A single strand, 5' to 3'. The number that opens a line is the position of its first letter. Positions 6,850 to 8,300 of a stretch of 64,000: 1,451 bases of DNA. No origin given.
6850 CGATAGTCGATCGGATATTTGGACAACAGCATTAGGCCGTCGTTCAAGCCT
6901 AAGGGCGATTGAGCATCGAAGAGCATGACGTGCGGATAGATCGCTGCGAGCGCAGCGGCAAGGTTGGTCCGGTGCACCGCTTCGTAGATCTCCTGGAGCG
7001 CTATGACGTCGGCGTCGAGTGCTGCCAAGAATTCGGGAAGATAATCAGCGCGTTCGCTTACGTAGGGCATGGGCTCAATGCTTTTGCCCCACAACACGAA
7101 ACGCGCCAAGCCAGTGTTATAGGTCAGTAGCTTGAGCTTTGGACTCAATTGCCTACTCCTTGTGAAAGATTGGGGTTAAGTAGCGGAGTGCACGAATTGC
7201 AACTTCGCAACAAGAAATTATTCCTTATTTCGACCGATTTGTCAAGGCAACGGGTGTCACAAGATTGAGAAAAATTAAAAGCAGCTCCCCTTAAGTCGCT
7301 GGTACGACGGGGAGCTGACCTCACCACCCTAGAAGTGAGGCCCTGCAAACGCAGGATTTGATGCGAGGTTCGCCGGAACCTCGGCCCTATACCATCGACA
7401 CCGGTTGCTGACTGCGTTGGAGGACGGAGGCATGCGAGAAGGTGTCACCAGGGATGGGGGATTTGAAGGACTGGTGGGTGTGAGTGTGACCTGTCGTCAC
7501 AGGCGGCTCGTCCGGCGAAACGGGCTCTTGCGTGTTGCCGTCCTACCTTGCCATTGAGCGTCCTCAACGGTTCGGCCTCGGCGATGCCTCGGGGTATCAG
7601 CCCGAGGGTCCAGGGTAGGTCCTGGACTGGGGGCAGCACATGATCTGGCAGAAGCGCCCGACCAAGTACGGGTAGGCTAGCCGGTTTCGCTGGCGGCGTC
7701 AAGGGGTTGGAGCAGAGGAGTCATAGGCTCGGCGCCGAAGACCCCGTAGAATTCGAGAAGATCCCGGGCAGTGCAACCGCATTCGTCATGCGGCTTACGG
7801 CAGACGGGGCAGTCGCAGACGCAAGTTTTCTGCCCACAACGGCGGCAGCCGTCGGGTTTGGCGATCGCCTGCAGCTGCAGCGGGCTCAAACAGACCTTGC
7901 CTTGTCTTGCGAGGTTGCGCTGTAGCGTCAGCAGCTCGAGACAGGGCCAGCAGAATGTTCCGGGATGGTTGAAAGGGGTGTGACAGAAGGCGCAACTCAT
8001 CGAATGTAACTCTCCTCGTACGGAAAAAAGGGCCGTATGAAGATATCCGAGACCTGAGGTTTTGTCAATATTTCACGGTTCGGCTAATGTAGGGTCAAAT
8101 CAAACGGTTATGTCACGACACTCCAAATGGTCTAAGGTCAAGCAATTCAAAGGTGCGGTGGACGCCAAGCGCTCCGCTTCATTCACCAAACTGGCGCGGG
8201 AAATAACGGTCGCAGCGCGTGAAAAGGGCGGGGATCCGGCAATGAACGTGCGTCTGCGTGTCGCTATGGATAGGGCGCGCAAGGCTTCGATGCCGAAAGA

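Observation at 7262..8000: GC-rich island: a small protein with 14 cysteines followed by a 350-nt untranslated structured region ending in a strong terminator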

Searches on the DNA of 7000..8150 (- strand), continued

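Call 88: search_with_rna_model(model_id=R2, source=L068, start=2450, end=3000, max_evalue=1, show_alignments=1, filters=off)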
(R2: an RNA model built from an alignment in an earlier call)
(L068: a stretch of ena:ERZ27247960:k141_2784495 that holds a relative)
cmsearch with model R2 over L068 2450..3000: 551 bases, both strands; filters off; matches with E-value up to 1: 5.
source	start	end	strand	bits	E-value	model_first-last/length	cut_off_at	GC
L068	2796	2915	+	18.2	8.1e-06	1-119/119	no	0.57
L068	2583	2698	+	5.3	0.088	1-119/119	no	0.63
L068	2628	2735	-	5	0.11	1-119/119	no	0.59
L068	2473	2495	+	2.3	0.79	1-119/119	no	0.61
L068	2496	2570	-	2.1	0.9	1-119/119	no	0.32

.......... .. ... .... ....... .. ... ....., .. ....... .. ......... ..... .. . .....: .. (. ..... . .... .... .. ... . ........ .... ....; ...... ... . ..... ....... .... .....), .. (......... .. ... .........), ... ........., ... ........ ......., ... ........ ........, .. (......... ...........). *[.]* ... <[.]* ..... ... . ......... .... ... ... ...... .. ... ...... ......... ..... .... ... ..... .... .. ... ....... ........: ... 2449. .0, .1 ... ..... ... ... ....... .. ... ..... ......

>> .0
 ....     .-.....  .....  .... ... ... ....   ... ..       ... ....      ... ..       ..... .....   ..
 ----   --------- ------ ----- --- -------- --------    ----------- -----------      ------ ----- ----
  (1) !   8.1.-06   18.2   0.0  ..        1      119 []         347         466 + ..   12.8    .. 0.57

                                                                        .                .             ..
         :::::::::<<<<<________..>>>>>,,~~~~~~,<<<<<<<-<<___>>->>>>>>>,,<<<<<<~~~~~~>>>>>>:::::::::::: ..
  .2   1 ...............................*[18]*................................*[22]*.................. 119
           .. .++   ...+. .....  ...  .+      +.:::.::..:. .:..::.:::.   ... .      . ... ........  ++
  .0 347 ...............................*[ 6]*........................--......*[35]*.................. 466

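Call 96: search_with_rna_model(model_id=R2, sources=[L076, L077, L078, L079, L080, L081, L082, L083, L084, L085, L086, L087, L088, L089, L090, L091, L092, L093, L094, L095, L096, L097, L098, L099, L100, L101, L102, L103, L104, L105, L106, L107, L108, L109, L110, L111, L112, L113, L114, L115, L116, L117, L118, L119, L120, L121, L122, L123, L124, L125, L126, L127, L128, L129, L130, L131, L132, L133, L134, L135, L136, L137, L138, L139, L140, L141, L142, L143, L144, L145, L146, L147, L148, L149, L150, L151, L152, L153, L154, L155], max_evalue=0.1)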
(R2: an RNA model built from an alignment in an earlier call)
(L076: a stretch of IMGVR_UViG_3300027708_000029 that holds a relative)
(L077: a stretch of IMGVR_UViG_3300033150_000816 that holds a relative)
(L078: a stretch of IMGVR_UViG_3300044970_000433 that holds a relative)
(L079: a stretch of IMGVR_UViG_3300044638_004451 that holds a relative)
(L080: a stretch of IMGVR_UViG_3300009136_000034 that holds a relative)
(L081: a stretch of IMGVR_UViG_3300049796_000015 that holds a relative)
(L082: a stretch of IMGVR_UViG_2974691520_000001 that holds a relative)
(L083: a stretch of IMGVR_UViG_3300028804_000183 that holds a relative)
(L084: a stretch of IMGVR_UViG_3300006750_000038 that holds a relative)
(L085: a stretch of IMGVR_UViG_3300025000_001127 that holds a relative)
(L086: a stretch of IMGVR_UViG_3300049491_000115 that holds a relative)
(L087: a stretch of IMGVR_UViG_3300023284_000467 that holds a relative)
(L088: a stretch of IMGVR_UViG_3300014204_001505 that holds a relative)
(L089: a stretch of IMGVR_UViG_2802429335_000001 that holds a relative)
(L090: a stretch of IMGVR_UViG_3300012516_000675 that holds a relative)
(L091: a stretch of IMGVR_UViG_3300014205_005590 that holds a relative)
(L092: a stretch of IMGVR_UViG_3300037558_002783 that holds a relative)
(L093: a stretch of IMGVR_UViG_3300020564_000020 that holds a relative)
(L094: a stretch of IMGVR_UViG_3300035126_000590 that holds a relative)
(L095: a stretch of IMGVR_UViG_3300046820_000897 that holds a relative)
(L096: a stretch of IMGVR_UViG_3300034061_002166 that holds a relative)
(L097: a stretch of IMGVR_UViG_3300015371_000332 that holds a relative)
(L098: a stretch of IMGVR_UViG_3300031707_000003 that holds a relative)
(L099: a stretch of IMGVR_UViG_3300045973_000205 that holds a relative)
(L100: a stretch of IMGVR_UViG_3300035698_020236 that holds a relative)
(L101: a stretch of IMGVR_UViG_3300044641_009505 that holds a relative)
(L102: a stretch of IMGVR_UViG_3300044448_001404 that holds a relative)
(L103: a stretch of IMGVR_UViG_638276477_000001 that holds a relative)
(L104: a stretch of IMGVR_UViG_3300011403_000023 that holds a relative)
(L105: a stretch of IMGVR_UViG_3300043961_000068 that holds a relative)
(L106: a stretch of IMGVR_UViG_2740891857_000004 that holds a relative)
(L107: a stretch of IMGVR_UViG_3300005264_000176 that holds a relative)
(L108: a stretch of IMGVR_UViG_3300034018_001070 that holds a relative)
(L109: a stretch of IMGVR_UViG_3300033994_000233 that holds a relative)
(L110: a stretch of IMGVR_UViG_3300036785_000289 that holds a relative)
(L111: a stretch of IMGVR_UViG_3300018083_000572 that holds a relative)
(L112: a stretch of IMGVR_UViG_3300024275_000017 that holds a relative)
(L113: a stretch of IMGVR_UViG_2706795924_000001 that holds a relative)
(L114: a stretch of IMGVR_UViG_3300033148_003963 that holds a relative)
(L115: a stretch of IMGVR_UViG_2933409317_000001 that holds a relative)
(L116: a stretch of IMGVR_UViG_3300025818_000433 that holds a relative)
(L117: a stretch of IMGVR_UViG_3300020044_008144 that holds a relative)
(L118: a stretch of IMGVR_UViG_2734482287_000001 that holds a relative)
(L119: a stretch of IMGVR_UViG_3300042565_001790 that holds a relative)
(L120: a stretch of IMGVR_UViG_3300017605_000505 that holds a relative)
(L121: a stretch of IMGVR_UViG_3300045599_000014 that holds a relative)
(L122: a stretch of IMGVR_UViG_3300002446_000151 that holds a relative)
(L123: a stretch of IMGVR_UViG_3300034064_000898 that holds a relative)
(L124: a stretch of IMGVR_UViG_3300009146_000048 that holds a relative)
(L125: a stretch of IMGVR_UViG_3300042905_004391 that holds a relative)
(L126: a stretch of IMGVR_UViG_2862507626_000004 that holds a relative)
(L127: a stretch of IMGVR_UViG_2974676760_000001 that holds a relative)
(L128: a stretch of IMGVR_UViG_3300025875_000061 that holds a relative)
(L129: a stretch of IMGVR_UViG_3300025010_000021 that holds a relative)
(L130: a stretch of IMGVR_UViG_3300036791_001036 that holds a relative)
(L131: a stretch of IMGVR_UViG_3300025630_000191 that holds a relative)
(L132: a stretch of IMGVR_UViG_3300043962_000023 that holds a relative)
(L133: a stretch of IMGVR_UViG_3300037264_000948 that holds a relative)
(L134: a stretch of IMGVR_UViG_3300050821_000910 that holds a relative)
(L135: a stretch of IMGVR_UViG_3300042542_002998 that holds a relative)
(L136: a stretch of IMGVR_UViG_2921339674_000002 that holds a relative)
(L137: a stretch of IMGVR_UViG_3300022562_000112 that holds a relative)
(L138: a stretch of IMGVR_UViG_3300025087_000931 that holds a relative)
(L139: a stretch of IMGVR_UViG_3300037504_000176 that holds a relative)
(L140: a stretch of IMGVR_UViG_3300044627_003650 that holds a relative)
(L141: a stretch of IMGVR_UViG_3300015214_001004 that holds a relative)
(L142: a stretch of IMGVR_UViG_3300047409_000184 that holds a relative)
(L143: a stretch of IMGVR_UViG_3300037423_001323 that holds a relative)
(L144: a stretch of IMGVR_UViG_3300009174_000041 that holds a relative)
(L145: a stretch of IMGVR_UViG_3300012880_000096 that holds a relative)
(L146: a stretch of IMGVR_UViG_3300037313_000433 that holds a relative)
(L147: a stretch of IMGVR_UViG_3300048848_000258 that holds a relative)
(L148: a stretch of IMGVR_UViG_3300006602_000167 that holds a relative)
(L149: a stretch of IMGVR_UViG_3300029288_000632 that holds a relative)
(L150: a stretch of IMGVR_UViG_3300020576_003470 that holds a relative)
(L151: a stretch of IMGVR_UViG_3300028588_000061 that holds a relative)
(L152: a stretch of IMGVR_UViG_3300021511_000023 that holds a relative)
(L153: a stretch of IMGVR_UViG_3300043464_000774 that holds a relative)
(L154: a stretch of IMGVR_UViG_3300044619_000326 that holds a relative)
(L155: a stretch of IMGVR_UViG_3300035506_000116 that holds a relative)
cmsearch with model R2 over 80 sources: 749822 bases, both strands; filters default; matches with E-value up to 0.1: 2.
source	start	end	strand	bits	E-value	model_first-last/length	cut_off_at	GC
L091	1344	1480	+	22.2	0.00063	1-119/119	no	0.35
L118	7254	7287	+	17.2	0.023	74-107/119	no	0.76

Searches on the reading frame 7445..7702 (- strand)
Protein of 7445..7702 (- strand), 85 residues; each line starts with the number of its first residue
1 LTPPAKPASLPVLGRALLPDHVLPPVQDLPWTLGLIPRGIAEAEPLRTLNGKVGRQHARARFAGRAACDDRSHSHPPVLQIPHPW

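Call 11: search_protein_families(library=pfam, proteins=[window:7445-7702:-], max_evalue=0.1)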
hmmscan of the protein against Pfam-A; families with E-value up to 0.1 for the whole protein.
window:7445-7702:- (85 aa): 0 families

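Call 99: find_homologous_proteins(query=window:7448-7702:-, max_evalue=0.01)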
Query window:7448-7702:-: 2 candidates shared short words with the query, none scored E <= 0.01.
